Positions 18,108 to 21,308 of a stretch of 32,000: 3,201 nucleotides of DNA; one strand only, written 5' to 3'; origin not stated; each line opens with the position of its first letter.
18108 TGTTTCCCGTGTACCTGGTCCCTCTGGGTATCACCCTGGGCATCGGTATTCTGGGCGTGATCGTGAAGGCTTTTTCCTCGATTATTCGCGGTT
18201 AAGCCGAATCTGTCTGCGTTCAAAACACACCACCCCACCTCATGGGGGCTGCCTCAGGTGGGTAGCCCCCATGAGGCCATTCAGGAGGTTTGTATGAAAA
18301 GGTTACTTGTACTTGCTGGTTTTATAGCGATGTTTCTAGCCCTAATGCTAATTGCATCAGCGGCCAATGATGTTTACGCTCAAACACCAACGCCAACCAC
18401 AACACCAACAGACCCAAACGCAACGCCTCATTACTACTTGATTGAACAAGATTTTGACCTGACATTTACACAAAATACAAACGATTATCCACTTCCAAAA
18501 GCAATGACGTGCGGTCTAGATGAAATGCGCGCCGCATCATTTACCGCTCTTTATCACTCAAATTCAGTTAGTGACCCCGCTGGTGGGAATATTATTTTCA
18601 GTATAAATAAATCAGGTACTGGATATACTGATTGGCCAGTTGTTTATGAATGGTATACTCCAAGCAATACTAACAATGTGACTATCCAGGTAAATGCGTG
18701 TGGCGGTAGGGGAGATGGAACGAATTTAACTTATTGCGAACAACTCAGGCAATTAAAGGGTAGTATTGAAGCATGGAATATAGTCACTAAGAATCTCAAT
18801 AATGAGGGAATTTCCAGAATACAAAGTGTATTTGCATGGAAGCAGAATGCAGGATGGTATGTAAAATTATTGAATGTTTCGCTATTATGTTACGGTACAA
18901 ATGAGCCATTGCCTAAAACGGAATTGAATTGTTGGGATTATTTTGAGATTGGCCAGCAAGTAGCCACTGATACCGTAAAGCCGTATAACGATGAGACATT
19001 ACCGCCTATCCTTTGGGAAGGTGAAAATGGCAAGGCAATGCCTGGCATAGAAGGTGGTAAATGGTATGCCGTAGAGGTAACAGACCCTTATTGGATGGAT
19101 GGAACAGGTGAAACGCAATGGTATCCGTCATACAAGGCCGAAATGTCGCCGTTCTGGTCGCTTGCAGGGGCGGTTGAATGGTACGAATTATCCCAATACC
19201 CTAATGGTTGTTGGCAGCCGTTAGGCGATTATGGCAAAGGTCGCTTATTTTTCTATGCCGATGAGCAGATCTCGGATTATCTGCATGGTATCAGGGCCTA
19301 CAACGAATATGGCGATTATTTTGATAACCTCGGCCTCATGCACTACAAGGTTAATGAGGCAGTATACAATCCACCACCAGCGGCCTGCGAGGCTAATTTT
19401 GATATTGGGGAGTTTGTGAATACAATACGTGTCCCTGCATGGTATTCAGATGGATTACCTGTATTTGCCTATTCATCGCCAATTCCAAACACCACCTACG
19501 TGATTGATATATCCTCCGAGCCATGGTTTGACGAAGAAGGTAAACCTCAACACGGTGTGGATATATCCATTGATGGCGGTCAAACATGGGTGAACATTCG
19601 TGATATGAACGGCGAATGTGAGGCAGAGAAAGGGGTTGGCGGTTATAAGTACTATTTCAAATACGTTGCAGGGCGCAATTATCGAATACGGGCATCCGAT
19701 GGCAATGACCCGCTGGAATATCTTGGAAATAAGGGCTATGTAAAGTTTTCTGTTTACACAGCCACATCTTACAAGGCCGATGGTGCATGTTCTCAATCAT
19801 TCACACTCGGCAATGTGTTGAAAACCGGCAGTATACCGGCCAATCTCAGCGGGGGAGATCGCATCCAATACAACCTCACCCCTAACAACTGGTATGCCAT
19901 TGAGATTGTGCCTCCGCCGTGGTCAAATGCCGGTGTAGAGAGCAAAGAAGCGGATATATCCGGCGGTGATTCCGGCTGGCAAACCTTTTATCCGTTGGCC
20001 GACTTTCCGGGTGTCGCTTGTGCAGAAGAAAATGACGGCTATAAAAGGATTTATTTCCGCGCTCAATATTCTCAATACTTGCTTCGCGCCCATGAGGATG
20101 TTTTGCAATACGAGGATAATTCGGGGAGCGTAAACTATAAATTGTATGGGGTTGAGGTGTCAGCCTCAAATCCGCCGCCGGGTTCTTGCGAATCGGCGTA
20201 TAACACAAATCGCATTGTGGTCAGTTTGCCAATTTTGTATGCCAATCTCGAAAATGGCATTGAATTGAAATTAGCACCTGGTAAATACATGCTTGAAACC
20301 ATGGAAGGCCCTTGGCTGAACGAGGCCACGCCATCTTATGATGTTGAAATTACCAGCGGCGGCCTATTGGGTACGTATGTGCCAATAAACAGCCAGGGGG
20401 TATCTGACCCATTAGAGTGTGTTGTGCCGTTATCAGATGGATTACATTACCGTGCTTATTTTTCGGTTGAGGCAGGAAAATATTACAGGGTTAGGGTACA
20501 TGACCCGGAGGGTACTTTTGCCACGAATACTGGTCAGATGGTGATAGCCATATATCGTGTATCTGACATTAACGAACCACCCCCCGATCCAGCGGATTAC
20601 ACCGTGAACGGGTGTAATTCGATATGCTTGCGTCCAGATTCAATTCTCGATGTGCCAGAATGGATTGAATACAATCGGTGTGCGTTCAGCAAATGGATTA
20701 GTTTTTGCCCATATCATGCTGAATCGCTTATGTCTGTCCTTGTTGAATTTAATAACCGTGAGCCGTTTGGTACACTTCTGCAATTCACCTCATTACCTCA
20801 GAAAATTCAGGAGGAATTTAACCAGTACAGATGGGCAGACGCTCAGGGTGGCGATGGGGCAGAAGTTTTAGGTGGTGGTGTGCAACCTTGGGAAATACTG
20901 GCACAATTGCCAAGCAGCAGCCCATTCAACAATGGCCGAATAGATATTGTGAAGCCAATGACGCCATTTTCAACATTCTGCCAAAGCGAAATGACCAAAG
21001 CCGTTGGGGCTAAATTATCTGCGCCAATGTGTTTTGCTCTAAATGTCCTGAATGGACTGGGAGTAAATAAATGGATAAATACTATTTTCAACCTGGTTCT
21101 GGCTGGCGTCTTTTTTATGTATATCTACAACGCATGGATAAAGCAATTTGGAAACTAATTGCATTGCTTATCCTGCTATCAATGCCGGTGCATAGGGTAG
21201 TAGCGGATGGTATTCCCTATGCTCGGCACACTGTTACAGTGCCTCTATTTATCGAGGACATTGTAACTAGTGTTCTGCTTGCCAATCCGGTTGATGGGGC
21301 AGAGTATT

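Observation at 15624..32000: Capsid-less integrated element: tyrosine integrase, FtsK/TraB-like translocase, wall hydrolases and a block of exported/membrane proteins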

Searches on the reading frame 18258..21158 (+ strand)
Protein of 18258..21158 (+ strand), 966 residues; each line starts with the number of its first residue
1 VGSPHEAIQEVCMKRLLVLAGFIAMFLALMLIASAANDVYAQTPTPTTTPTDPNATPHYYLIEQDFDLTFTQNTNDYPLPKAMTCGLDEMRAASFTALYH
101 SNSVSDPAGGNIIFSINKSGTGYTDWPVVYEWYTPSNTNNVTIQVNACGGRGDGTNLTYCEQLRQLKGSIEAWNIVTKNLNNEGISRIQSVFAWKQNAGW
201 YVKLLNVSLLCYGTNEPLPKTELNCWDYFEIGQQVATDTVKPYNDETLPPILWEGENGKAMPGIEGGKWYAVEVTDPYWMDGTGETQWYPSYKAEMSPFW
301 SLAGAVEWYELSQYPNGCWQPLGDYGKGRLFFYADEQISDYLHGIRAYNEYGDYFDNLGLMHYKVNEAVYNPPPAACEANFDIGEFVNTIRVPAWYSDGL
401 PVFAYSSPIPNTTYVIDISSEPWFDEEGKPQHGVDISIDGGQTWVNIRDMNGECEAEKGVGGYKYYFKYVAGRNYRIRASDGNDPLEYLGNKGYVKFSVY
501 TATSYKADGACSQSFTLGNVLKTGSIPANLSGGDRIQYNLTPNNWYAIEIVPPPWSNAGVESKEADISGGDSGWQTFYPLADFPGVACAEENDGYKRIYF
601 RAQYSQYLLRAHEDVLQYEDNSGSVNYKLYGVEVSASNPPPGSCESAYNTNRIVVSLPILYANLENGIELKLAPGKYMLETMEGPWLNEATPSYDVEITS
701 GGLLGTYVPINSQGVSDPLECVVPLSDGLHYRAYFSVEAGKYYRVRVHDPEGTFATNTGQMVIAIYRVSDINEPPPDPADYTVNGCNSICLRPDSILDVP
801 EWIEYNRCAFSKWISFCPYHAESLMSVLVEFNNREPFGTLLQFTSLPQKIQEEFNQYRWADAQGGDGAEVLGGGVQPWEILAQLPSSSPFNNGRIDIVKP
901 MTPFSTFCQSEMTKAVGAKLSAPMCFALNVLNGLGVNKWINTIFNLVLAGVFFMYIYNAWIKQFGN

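Call 6: search_protein_families(library=pfam, max_evalue=0.01, proteins=[window:18258-21158:+])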
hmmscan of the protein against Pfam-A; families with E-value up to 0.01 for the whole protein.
window:18258-21158:+ (966 aa): 0 families

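Call 9: search_protein_families(library=phrogs, max_evalue=0.01, proteins=[window:18258-21158:+])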
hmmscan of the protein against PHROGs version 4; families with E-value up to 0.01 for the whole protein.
window:18258-21158:+ (966 aa): 0 families

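Call 37: search_protein_representatives(protein=window:18294-21158:+)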
Query: 954 residues. Proteins with E-value up to 0.001 (for the whole library): 269; up to 1e-10: 189; up to 1e-30: 68. The best 150 are listed.
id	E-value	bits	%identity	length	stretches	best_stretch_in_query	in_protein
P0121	0.0e+00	1738.1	90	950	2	194-954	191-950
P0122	0.0e+00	1040.7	58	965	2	194-954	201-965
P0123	4.2e-136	471.9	37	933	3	252-951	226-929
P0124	2.4e-131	456.1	36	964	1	29-950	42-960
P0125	4.0e-122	425.6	35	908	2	330-951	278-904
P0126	5.6e-122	425.1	36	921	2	197-950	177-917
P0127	2.1e-102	360.3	33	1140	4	508-951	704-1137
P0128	2.2e-97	343.7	32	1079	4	359-949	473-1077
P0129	1.1e-79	285.1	31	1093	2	331-950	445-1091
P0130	3.2e-76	273.6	32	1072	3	358-951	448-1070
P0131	4.4e-76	273.2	28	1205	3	251-949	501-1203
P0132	3.0e-75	270.4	34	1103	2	282-952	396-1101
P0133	2.0e-69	251.1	37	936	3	314-795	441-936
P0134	5.0e-69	249.8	30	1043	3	320-953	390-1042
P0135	1.9e-68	247.9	33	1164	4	418-855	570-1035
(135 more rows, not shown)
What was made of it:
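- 18294..21158 (+): g954: an exported, C-terminally anchored protein. It has a TP-rich N-terminus, four lectin/C1q-like jelly-roll domains, and a Cys-rich helical membrane-proximal domain. Family of 269 representative clusters, call 37.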

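Call 42: find_related_loci(query=A2, collection=genome_contigs, flank=10000)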
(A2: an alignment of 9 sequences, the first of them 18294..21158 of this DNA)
Query A2 (954 aa) in genome_contigs; peptide patterns used: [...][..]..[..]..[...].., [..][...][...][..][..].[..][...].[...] (x = any residue, [..] = any of these).
38 stretches matched a pattern; 1 encode a relative of the query (tblastn E <= 1e-3); 1 distinct loci.
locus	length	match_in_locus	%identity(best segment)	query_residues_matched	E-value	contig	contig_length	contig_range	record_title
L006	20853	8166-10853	27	251-952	4e-60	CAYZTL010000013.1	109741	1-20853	MAG TPA_asm: uncultured Anaerolineales bacterium isolate binchicken_co17_321 genome assembly, contig: NODE_506_length_10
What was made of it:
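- Tried and rejected: The genome_contigs scan returned a single MAG (call 42), so the host range stays poorly defined.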

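Call 43: list_cluster_members(proteins=[L001:15250-16521:-, L001:2547-4355:-, window:18294-21158:+, window:18044-18202:+, window:21071-22384:+])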
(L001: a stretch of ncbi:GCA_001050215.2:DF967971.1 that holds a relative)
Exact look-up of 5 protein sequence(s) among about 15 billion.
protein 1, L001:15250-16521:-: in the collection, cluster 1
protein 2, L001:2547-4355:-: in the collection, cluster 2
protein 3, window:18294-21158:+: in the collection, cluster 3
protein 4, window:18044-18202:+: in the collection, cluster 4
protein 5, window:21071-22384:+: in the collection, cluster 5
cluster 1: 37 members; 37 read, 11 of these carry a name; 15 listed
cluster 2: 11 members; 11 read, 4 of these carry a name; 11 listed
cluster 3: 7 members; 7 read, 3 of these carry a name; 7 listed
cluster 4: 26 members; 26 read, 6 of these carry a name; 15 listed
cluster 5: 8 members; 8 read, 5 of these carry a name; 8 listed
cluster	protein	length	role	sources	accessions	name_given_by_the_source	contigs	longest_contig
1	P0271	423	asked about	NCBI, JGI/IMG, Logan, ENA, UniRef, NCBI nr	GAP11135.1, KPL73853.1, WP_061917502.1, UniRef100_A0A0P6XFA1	histidyl-tRNA synthetase [Bellilinea caldifistulae] | Histidine--tRNA ligase n=1 Tax=Bellilinea caldifistulae TaxID=360411 ... | histidine--tRNA ligase [Bellilinea caldifistulae]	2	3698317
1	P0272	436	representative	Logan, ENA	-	-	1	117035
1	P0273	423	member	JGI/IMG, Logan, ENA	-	histidyl-tRNA synthetase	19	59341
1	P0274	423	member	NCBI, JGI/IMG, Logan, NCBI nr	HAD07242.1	MAG TPA: histidine--tRNA ligase [Anaerolineaceae bacterium] | histidine--tRNA ligase [Anaerolineaceae bacterium]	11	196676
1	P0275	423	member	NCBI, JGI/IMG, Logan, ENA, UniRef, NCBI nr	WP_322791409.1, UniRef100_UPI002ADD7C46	histidine--tRNA ligase [Bellilinea sp.] | histidyl-tRNA synthetase | histidine--tRNA ligase n=1 Tax=Bellilinea sp. TaxID=2838785 RepID=UPI002ADD7C46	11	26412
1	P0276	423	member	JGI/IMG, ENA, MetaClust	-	\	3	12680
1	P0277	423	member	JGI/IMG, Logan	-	histidyl-tRNA synthetase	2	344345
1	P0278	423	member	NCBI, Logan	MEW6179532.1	MAG: histidine--tRNA ligase [Chloroflexota bacterium]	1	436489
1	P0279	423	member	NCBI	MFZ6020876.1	MAG: histidine--tRNA ligase [Chloroflexota bacterium]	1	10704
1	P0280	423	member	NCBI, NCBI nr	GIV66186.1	MAG: histidine--tRNA ligase [Bellilinea sp.]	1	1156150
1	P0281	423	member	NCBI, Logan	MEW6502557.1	MAG: histidine--tRNA ligase [Chloroflexota bacterium]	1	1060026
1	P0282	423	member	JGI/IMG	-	histidyl-tRNA synthetase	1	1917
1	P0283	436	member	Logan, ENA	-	-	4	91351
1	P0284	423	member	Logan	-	-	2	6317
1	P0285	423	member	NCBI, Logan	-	-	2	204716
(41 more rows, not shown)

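Call 53: find_related_loci(query=A2, collection=viral_contigs, flank=10000)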
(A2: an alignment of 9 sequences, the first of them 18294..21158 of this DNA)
Query A2 (954 aa) in viral_contigs; peptide patterns used: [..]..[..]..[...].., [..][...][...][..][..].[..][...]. (x = any residue, [..] = any of these).
18 stretches matched a pattern, but none encodes a relative of the query by tblastn (E <= 1e-3).

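Call 54: find_related_loci(query=A2, collection=metagenome_contigs, flank=10000)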
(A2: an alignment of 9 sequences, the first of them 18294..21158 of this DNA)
Query A2 (954 aa) in metagenome_contigs; peptide patterns used: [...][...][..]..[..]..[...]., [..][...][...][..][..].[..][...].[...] (x = any residue, [..] = any of these).
151 stretches matched a pattern; 13 encode a relative of the query (tblastn E <= 1e-3); 13 distinct loci.
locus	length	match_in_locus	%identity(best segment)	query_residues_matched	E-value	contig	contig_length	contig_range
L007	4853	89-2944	83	1-954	0e+0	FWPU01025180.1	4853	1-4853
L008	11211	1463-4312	93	1-954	0e+0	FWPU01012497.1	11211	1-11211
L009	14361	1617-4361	28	215-950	3e-67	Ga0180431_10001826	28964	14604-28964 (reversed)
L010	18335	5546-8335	28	307-950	6e-61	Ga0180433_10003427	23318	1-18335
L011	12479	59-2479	25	212-951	5e-49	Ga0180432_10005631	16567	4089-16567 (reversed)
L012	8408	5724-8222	23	178-945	4e-36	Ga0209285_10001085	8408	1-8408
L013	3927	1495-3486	25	246-883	2e-36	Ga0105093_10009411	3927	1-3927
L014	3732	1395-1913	32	773-950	9e-28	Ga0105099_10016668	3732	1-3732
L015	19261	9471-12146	28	362-951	8e-27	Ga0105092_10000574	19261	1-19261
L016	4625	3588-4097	28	773-950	1e-23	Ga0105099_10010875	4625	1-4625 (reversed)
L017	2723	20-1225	24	606-945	2e-18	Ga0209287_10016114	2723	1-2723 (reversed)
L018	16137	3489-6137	27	244-950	6e-51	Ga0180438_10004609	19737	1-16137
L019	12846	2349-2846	25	778-952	8e-10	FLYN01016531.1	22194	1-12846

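Call 68: search_solved_structures(query=A1, max_evalue=1)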
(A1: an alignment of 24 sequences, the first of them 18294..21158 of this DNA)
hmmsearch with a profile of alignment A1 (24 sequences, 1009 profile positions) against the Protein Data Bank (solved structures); distinct sequences matched with E-value up to 1: 3.
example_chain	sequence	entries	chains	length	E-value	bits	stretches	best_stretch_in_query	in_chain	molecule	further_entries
5n8r_A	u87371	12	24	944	0.13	13.7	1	814-843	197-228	CG9323, isoform A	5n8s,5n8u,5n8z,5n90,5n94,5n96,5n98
6ygq_A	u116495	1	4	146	0.38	12.2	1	279-399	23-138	PA-I Galactophilic Lectin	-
36rp_D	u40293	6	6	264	0.93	10.9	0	440-504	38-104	DNA-directed RNA polymerase subunit Rpo3 | DNA-directed RNA polymerase subunit D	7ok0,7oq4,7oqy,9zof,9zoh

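Call 77: search_protein_families(library=ncbifam, max_evalue=0.1, proteins=[window:18294-21158:+])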
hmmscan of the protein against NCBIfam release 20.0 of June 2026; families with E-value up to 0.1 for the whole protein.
window:18294-21158:+ (954 aa): 0 families

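Call 85: predict_structure(alignment_id=A1)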
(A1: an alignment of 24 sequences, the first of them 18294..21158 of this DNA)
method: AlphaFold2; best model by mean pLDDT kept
length: 954 residues; sequences in the alignment: 24
mean_pLDDT: 67.6   pTM: 0.48
mean pLDDT of the five models: 67.6, 66.1, 65.6, 64.6, 63.6
residues with pLDDT >= 90: 178; 70-90: 332; 50-70: 185; < 50: 259
segments of 3 or more residues with pLDDT < 50: 1-3, 22-208, 628-630, 765-771, 821-824, 846-873, 875-878, 880-893
pLDDT, mean of each block of 10 residues (from residue 1): 61 71 40 36 37 43 33 34 29 27 30 29 30 30 37 33 35 37 41 41 47 85 93 86 90 87 92 80 89 83 89 91 71 90 91 92 87 82 90 77 90 84 90 85 84 90 89 80 89 83 88 89 84 92 91 80 79 91 91 88 87 93 59 62 66 83 84 78 87 82 71 71 85 87 81 77 46 51 58 65 58 53 50 58 47 32 43 49 39 52 56 60 54 63 61 47
secondary structure, 60 per line:
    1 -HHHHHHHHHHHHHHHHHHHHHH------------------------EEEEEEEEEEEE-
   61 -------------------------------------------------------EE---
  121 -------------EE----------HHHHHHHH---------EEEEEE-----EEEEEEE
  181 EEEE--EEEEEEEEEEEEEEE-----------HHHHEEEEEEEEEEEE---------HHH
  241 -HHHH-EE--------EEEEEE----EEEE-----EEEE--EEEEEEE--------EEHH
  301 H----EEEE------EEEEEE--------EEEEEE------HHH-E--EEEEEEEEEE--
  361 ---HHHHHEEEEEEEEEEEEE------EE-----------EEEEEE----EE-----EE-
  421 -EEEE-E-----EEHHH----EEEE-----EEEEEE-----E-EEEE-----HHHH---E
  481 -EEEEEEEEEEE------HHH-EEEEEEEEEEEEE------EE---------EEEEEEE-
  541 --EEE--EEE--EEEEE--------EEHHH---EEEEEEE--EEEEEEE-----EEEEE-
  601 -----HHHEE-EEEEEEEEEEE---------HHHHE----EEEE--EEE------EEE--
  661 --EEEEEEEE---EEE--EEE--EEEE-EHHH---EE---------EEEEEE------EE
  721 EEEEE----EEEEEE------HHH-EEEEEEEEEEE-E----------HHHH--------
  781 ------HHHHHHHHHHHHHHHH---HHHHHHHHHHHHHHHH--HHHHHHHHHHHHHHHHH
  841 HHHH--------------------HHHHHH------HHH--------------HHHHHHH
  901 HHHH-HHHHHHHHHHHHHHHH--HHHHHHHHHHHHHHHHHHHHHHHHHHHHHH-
elements in order (helices of 4 or more, strands of 3 or more residues): H2-23 E48-59 H146-153 E163-168 E174-184 E187-201 H213-216 E217-228 H242-245 E257-262 E267-270 E276-279 E282-288 E306-309 E316-321 E330-335 E349-358 H364-368 E369-381 E401-406 E422-425 E442-445 E451-456 E464-467 H473-476 E482-492 E503-515 E533-539 E543-545 E548-550 E553-557 E574-580 E583-589 E595-599 E612-622 H632-635 E641-644 E647-649 E656-658 E663-670 E674-676 E679-681 E684-687 E707-712 E719-725 E730-735 E746-756 H769-772 H787-802 H806-821 H824-844 H865-870 H894-904 H906-921 H924-953
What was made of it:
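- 18294..21158 (+): AF2 model, call 85.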

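Call 88: fold_search(model_id=the predicted structure, library=pdb)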
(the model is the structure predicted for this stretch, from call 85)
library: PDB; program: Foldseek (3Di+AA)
matches with E <= 10: 696; with E <= 0.001: 2
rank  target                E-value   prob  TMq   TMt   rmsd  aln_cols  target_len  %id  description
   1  4dou                  3.5e-04  0.72  0.10  0.18  20.8       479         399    9  Crystal Structure of a Single-chain Trimer of Human Adiponectin Globular Domain (released 2012-02-29)
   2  5a59_A                3.7e-04  0.20  0.08  0.07  28.5       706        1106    9  The structure of GH101 E796Q mutant from Streptococcus pneumoniae TIGR4 in complex with T-antigen (released 2015-09-02)
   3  5a57                  1.2e-03  0.30  0.09  0.08  21.1       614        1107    8  The structure of GH101 from Streptococcus pneumoniae TIGR4 in complex with PUGT (released 2015-09-02)
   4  5a58_A                1.4e-03  0.41  0.07  0.07  25.9       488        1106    9  The structure of GH101 D764N mutant from Streptococcus pneumoniae TIGR4 in complex with serinyl T-antigen (released 2015-09-02)
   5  5a56_A                1.9e-03  0.13  0.07  0.07  28.6       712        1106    8  The structure of GH101 from Streptococcus pneumoniae TIGR4 in complex with 1-O-methyl-T-antigen (released 2015-09-02)
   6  8a1a_A                3.4e-03  0.12  0.07  0.06  28.0       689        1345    8  Structure of a leucinostatin derivative determined by host lattice display : L1F11V1 construct (released 2022-12-07)
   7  6qep                  3.7e-03  0.13  0.07  0.05  27.7       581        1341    8  EngBF DARPin Fusion 4b H14 (released 2019-11-06)
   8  6qfk_A                4.1e-03  0.16  0.07  0.05  26.5       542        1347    8  EngBF DARPin Fusion 4b G10 (released 2019-11-06)
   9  8beg_B                4.6e-03  0.11  0.06  0.08  37.5       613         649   10  Structure of Ig-like domains from PrgB (released 2022-11-30)
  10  3ecq_A                5.4e-03  0.14  0.06  0.04  25.7       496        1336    9  Endo-alpha-N-acetylgalactosaminidase from Streptococcus pneumoniae: SeMet structure (released 2008-09-09)
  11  6za2_B                5.4e-03  0.13  0.07  0.06  20.4       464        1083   11  Crystal structure of dimeric latent PorU from Porphyromonas gingivalis (released 2021-09-29)
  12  7l0o_B                5.4e-03  0.12  0.06  0.10  28.7       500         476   11  Streptococcus gordonii C123 Domain(s)-Structural and Functional Analysis (released 2021-09-08)
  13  8a19_A                5.4e-03  0.11  0.07  0.06  27.9       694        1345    8  Structure of a leucinostatin derivative determined by host lattice display : L1E4V1 construct (released 2022-12-07)
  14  6sh9_B                6.7e-03  0.12  0.06  0.05  27.4       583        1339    8  EngBF DARPin Fusion 4b D12 (released 2019-11-06)
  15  6qev_B                7.0e-03  0.16  0.07  0.05  26.3       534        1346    8  EngBF DARPin Fusion 4b B6 (released 2019-11-06)
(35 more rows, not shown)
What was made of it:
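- g954 has four lectin/C1q-like jelly rolls, a signal peptide and a TM anchor (calls 85, 88). Jelly-roll domains are present in g954 (calls 85, 88).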
